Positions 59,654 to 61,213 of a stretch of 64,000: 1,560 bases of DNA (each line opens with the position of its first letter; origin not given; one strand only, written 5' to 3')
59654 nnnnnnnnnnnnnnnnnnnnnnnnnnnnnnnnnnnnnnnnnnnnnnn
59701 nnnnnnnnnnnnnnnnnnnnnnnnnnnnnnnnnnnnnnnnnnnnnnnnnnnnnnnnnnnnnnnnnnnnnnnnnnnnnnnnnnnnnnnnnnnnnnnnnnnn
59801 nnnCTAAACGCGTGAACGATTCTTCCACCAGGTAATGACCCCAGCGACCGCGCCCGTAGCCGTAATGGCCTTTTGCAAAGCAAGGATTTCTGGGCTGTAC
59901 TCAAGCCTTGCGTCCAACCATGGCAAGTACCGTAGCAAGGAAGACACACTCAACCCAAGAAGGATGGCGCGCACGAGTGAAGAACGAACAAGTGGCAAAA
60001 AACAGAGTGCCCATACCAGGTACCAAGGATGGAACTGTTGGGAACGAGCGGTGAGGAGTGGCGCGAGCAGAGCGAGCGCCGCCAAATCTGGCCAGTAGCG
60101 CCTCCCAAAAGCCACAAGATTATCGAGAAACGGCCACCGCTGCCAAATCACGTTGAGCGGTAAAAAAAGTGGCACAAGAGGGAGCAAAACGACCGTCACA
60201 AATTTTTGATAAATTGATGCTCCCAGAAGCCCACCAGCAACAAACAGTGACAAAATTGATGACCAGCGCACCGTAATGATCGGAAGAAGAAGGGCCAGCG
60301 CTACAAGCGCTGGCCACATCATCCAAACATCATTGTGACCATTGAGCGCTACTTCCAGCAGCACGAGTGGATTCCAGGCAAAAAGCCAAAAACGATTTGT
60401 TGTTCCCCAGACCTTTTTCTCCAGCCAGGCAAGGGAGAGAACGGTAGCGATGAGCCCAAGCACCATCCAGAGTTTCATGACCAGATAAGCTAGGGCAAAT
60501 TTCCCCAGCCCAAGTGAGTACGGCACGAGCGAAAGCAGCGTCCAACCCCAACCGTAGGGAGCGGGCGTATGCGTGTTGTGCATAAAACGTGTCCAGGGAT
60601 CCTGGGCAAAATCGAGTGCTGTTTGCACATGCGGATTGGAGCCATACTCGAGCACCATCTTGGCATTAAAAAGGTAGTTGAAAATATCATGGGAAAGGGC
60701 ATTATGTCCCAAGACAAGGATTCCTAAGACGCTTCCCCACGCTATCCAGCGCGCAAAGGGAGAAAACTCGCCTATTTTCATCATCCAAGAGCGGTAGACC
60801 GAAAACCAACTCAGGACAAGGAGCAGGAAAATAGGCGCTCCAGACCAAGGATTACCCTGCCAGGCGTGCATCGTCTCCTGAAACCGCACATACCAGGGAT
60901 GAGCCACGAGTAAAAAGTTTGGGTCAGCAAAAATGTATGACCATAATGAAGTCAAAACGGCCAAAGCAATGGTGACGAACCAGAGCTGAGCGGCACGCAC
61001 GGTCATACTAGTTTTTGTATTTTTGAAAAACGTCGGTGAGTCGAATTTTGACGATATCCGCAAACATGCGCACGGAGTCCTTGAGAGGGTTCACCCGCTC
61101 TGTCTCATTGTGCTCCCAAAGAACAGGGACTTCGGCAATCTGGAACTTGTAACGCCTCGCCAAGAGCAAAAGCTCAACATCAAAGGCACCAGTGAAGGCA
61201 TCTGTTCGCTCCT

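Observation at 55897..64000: Lipid-linked glycan assembly cluster combining a DPPR-synthase-like UbiA enzyme, a WecA/MraY-like primer transferase, two GT2 polyprenyl-P-sugar synthases and four GT-C glycosyltransferases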

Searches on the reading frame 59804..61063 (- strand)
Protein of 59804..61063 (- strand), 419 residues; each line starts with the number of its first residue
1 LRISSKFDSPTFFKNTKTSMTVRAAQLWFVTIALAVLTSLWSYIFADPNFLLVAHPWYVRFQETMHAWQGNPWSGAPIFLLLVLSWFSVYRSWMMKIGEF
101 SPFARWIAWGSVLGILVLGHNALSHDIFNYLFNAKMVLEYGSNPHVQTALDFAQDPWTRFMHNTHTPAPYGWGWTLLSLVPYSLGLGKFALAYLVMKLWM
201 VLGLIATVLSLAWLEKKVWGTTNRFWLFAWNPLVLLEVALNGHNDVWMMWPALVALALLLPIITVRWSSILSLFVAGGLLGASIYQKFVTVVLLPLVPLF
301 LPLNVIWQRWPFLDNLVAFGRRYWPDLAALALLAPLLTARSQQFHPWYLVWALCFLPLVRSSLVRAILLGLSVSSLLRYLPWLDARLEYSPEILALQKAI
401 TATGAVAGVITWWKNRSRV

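Call 5: search_protein_families(library=pfam, proteins=[window:59804-61063:-], max_evalue=0.01)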
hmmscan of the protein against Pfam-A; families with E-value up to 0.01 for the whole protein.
window:59804-61063:- (419 aa): 0 families

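Call 6: search_protein_families(library=ncbifam, proteins=[window:59804-61063:-], max_evalue=0.01)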
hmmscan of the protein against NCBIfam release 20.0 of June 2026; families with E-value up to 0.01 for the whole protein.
window:59804-61063:- (419 aa): 0 families

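Call 25: search_solved_structures(query=A2, max_evalue=10)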
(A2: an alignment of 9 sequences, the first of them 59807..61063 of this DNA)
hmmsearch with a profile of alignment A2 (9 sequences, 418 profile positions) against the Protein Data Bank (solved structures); distinct sequences matched with E-value up to 10: 0.

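Call 28: search_protein_families(library=pfam, alignment_id=A2, max_evalue=1)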
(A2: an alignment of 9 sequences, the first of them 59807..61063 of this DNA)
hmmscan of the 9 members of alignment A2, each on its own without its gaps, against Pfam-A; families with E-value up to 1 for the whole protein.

A. member 1, window:59807-61063:- (419 aa): 0 families

B. families by the number of members that match (of 9 scanned): 3 families
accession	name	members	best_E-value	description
PF05293.16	ASFV_L11L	1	0.041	African swine fever virus (ASFV) L11L protein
PF10554.14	Phage_ASH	1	0.2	Ash protein family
PF13725.12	tRNA_bind_2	1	0.22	Possible tRNA binding domain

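Call 29: find_homologous_proteins(query=window:59807-61063:-)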
Query window:59807-61063:- (419 aa): 585 proteins with E <= 0.001 among 8000 candidates; the best 120 are listed.
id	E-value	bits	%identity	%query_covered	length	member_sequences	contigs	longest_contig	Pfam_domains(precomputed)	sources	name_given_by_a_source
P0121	3.8e-263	891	100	95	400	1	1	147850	PF26314.1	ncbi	-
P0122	1.3e-156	540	63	95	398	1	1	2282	PF26314.1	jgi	jgi:hypothetical protein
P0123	1.5e-153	530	64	95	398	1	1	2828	PF26314.1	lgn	-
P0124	8.3e-130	452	57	95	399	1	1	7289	PF26314.1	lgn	-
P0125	2.4e-114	401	54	91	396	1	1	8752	PF26314.1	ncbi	-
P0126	4.7e-108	380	50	91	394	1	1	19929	PF26314.1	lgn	-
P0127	1.3e-99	352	50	92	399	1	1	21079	PF26314.1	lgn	-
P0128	8.0e-94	333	48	92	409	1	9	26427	PF26314.1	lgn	-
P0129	1.5e-89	319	48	86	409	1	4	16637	PF26314.1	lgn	-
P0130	3.7e-87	311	48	89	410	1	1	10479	PF26314.1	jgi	-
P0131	9.8e-84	300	47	88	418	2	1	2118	PF26314.1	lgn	-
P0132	1.2e-83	300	47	91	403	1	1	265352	-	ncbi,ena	-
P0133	1.2e-83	300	47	92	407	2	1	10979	PF26314.1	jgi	-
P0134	2.8e-82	295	47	89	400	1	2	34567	PF26314.1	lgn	-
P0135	3.1e-82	295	47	89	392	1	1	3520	PF26314.1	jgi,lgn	jgi:hypothetical protein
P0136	5.5e-82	294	44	93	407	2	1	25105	PF26314.1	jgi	-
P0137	5.7e-82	294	46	95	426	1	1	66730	PF26314.1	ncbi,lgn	-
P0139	1.7e-80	289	45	94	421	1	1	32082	PF26314.1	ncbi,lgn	-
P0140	4.0e-80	288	47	91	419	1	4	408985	PF26314.1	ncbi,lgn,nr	ncbi:hypothetical protein LRY65_04100 [Candidatus Woesebacteria bacterium]|nr:hypothetical protein [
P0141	1.0e-79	287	43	91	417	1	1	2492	PF26314.1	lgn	-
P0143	2.9e-79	285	42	94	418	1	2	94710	PF26314.1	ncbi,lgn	-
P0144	6.9e-79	284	52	70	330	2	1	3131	PF26314.1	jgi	jgi:hypothetical protein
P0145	9.8e-79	283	46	87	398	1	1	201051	PF26314.1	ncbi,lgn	-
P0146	1.4e-78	283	43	90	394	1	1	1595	PF26314.1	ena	-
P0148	8.3e-78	280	41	89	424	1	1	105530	PF26314.1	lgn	-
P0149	3.4e-77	278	47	88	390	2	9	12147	PF26314.1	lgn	-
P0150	3.5e-77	278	45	90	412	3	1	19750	PF26314.1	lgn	-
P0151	3.7e-77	278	43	88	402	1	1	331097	PF26314.1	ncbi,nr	ncbi:MAG: hypothetical protein HZA34_01530 [Candidatus Pacebacteria bacterium]|nr:hypothetical prote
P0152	2.2e-76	276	44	92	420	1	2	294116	PF26314.1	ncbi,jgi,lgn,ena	-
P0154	2.6e-76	275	44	93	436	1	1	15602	PF26314.1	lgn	-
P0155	8.0e-76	274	41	91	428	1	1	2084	PF26314.1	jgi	jgi:hypothetical protein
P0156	1.2e-75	273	42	88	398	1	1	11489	PF26314.1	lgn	-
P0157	1.2e-75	273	46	92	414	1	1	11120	PF26314.1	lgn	-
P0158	3.8e-75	272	44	86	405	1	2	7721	PF26314.1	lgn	-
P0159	5.7e-75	271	45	92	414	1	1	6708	PF26314.1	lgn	-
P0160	1.0e-74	270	45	92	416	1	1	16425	PF26314.1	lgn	-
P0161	1.4e-74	270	40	88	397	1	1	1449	PF26314.1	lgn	-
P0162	2.4e-74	269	41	90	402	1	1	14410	PF26314.1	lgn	-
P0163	2.6e-74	269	44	90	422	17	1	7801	PF26314.1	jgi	-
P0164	2.6e-74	269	43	87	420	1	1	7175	PF26314.1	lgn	-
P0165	5.7e-73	264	42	92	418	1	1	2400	PF26314.1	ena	-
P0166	6.3e-73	264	42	92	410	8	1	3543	PF26314.1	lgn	-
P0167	7.8e-73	264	43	93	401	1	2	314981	PF26314.1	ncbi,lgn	-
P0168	9.5e-73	264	44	88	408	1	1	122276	PF26314.1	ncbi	-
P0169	1.4e-72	263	41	92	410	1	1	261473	PF26314.1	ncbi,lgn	-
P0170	1.8e-72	263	42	87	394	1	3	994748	PF26314.1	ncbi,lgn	-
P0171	1.9e-72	263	40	90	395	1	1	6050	PF26314.1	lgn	-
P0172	2.1e-72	263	42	88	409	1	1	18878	PF26314.1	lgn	-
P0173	5.6e-72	261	41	90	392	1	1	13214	PF26314.1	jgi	jgi:hypothetical protein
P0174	7.1e-72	261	42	87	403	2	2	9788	PF26314.1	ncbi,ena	-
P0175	2.5e-71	259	43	91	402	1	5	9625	PF26314.1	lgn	-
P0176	5.1e-71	258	42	90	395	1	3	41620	PF26314.1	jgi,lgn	-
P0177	5.4e-71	258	41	88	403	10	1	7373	PF26314.1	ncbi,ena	ncbi:MAG: hypothetical protein AAB612_01005 [Patescibacteria group bacterium]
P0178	8.6e-71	257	43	90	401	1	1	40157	PF26314.1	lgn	-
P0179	9.6e-71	257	39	91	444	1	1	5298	PF26314.1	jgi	jgi:hypothetical protein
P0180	1.8e-70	256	44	91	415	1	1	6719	PF26314.1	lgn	-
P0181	3.3e-70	255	41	88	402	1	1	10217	PF26314.1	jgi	jgi:hypothetical protein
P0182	3.8e-70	255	39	93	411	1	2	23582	PF26314.1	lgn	-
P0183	4.9e-70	255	40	87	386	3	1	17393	PF26314.1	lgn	-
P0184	4.9e-70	255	40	88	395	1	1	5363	PF26314.1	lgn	-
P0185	8.3e-70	254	43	90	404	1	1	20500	PF26314.1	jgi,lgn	jgi:hypothetical protein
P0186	1.1e-69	254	43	88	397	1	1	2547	PF26314.1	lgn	-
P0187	1.2e-69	253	40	87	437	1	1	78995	PF26314.1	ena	-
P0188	2.1e-69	253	42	89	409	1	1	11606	PF26314.1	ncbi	-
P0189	2.5e-69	252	41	90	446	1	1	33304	PF26314.1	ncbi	-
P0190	2.5e-69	252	41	93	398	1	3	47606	PF26314.1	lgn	-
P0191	3.2e-69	252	40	89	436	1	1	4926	PF26314.1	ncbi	-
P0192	3.3e-69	252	40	87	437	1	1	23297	PF26314.1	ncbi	-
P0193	4.9e-69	251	41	96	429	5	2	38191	PF26314.1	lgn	-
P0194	5.0e-69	251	42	88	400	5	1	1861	PF26314.1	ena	-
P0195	6.0e-69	251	40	90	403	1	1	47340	PF26314.1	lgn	-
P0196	7.4e-69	251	43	95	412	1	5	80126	PF26314.1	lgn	-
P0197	9.8e-69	250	40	92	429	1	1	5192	PF26314.1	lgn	-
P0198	1.0e-68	250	41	86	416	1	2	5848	PF26314.1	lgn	-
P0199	1.2e-68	250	43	82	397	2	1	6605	PF26314.1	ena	-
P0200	1.3e-68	250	46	70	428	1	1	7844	PF26314.1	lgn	-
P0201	2.5e-68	249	41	89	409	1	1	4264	PF26314.1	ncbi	ncbi:hypothetical protein BH10PAT2_BH10PAT2_2220 [soil metagenome]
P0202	3.0e-68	249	44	91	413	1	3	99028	PF26314.1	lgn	-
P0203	4.0e-68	248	40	89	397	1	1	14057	PF26314.1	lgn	-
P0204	4.6e-68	248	42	90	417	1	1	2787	PF26314.1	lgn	-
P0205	4.8e-68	248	41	92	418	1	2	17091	PF26314.1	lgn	-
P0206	6.1e-68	248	40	92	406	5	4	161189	PF26314.1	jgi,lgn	-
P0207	6.4e-68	248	39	88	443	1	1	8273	PF26314.1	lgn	-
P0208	1.6e-67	246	41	87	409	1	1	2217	PF26314.1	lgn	-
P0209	2.0e-67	246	38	91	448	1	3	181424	PF26314.1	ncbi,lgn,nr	ncbi:MAG: hypothetical protein H6773_01655 [Pseudomonadales bacterium]|nr:hypothetical protein [Cand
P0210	2.3e-67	246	42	89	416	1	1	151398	PF26314.1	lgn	-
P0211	2.5e-67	246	42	90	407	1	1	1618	PF26314.1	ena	-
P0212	3.0e-67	246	39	89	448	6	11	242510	PF26314.1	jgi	jgi:hypothetical protein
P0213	8.3e-67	244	41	89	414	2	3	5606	PF26314.1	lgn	-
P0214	1.2e-66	244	42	89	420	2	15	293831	PF26314.1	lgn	-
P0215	1.3e-66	243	40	87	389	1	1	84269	PF26314.1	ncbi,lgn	-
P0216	1.5e-66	243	42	88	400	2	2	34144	PF26314.1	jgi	-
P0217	1.8e-66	243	42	89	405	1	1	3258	PF26314.1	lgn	-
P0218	1.9e-66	243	40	93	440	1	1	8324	PF26314.1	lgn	-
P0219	1.9e-66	243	41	88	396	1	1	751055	PF26314.1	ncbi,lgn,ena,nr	ncbi:hypothetical protein KKI22_02380 [Patescibacteria group bacterium]|nr:hypothetical protein [Pat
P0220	2.5e-66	243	42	88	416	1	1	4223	PF26314.1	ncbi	-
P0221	3.0e-66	242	39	88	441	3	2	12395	PF26314.1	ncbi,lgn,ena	-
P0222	3.1e-66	242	40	90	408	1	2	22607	PF26314.1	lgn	-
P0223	3.5e-66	242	40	86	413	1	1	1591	PF26314.1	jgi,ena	-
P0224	3.6e-66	242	40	86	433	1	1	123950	PF26314.1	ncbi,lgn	ncbi:MAG: hypothetical protein ACOZAN_00255 [Patescibacteria group bacterium]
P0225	3.8e-66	242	38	88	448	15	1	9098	PF26314.1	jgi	-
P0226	3.9e-66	242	40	87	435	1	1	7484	PF26314.1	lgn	-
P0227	5.3e-66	241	44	68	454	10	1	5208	PF26314.1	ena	-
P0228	6.1e-66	241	41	89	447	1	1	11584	PF26314.1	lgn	-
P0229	7.8e-66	241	43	68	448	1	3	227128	PF26314.1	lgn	-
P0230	8.0e-66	241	41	88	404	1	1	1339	PF26314.1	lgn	-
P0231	9.6e-66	241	46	68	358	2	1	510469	PF26314.1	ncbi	ncbi:MAG: hypothetical protein ABI425_01055 [Patescibacteria group bacterium]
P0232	1.0e-65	240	41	92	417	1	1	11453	PF26314.1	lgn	-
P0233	1.2e-65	240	41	88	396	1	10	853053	PF26314.1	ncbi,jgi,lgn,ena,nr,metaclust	ncbi:MAG: hypothetical protein UT13_C0001G0459 [Candidatus Pacebacteria bacterium GW2011_GWF2_38_9]|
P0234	1.5e-65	240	41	87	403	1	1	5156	PF26314.1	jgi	jgi:hypothetical protein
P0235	1.6e-65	240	41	87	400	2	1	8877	PF26314.1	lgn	-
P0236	1.8e-65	240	37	89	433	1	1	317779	PF26314.1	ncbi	-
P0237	1.9e-65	240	41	93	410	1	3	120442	PF26314.1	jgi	jgi:hypothetical protein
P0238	2.0e-65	240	40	88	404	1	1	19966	PF26314.1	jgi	-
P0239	2.0e-65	240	38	90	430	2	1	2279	PF26314.1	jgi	-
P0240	2.3e-65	239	41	87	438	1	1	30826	PF26314.1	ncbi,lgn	-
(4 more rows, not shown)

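Call 39: predict_structure(alignment_id=A4)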
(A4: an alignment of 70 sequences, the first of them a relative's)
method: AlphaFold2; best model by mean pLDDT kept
length: 400 residues; sequences in the alignment: 70
mean_pLDDT: 94.3   pTM: 0.93
mean pLDDT of the five models: 94.3, 94.0, 93.2, 93.2, 92.3
residues with pLDDT >= 90: 344; 70-90: 51; 50-70: 5; < 50: 0
segments of 3 or more residues with pLDDT < 50: none
pLDDT, mean of each block of 10 residues (from residue 1): 96 98 91 90 95 94 98 97 98 98 87 97 97 94 90 96 95 96 98 97 97 98 96 97 69 95 97 96 81 92 97 93 90 98 98 98 93 95 97 93
secondary structure, 60 per line:
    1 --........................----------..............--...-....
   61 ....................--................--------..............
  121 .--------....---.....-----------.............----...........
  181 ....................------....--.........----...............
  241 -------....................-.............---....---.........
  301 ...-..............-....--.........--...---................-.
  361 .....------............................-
elements in order: H3-26 H37-50 H57-80 H83-98 H107-121 H130-133 H137-141 H153-165 H170-200 H207-210 H213-221 H226-240 H248-267 H269-281 H285-288 H292-303 H305-318 H320-323 H326-334 H343-358 H360-365 H372-399

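Call 42: fold_search(model_id=the predicted structure, library=pdb)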
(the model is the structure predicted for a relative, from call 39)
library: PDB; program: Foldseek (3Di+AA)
matches with E <= 10: 278; with E <= 0.001: 0
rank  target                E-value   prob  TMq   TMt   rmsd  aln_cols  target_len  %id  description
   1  9a52_A                2.2e-01  0.30  0.20  0.20  22.6       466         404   13  Integrative model of YCSG-FABL by crosslinking MS and deep learning (released 2024-09-18)
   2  7x1w_B                3.3e-01  0.11  0.10  0.08  24.7       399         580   12  Cryo-EM structure of human ABCD1 E630Q in the presence of ATP in inward-facing state (released 2023-03-22)
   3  9s6r_A                3.7e-01  0.97  0.38  0.39  11.1       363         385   11  Ternary cryo-EM structure of yeast ALG3 with Dol25-PP-GlcNAc2Man5, Dol25-P-Man, and Fab (released 2026-03-18)
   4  8voz_A                4.0e-01  0.08  0.10  0.08  24.6       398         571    9  Cryo-EM structure of the ABC transporter PCAT1 cysteine-free core bound with MgADP and substrate (released 2024-10-30)
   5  7zk4                  4.7e-01  0.12  0.13  0.06  24.0       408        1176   11  The ABCB1 L335C mutant (mABCB1) in the outward facing state (released 2023-04-26)
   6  9qqm                  5.8e-01  0.06  0.11  0.11  24.7       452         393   11  Auxin transporter-like protein 3 (LAX3) in the inward open state, apo (released 2025-08-13)
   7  4s0f_A                6.5e-01  0.07  0.11  0.08  26.2       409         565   10  Crystal structure of the peptidase-containing ABC transporter PCAT1 E648Q mutant complexed with ATPgS in an occluded c (released 2015-07-22)
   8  7a26_FFF              8.3e-01  0.05  0.10  0.11  25.7       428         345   10  Structure of soluble SmhA crystal form 1 of the tripartite alpha-pore forming toxin, Smh, from Serratia marcescens. (released 2021-03-31)
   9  7p7e_L                9.1e-01  0.08  0.16  0.13  22.8       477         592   12  Complex I from E. coli, DDM/LMNG-purified, Apo, Resting state (released 2022-09-21)
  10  7fc9                  9.1e-01  0.06  0.12  0.09  22.9       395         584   12  Crystal structure of CmABCB1 in lipidic mesophase revealed by LCP-SFX (released 2022-02-02)
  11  7qks                  9.1e-01  0.06  0.10  0.05  23.4       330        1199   15  Cryo-EM structure of ABC transporter STE6-2p from Pichia pastoris in apo conformation at 3.1 A resolution (released 2022-10-26)
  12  5glh_A                9.1e-01  0.04  0.11  0.10  26.7       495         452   10  Human endothelin receptor type-B in complex with ET-1 (released 2016-09-07)
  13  8vpb_A                9.4e-01  0.07  0.10  0.07  23.8       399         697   10  Cryo-EM structure of the ABC transporter PCAT1 bound with MgADP_Class_2 (released 2024-10-30)
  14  7piv_R                1.0e+00  0.09  0.12  0.14  20.4       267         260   12  Active Melanocortin-4 receptor (MC4R)- Gs protein complex bound to agonist NDP-alpha-MSH at 2.86 A resolution. (released 2021-11-17)
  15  3wme                  1.0e+00  0.06  0.11  0.09  24.2       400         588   13  Crystal structure of an inward-facing eukaryotic ABC multidrug transporter (released 2014-03-19)
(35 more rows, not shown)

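Call 45: find_encoding_contigs(protein=P0121, flank=10000, max_places=3)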
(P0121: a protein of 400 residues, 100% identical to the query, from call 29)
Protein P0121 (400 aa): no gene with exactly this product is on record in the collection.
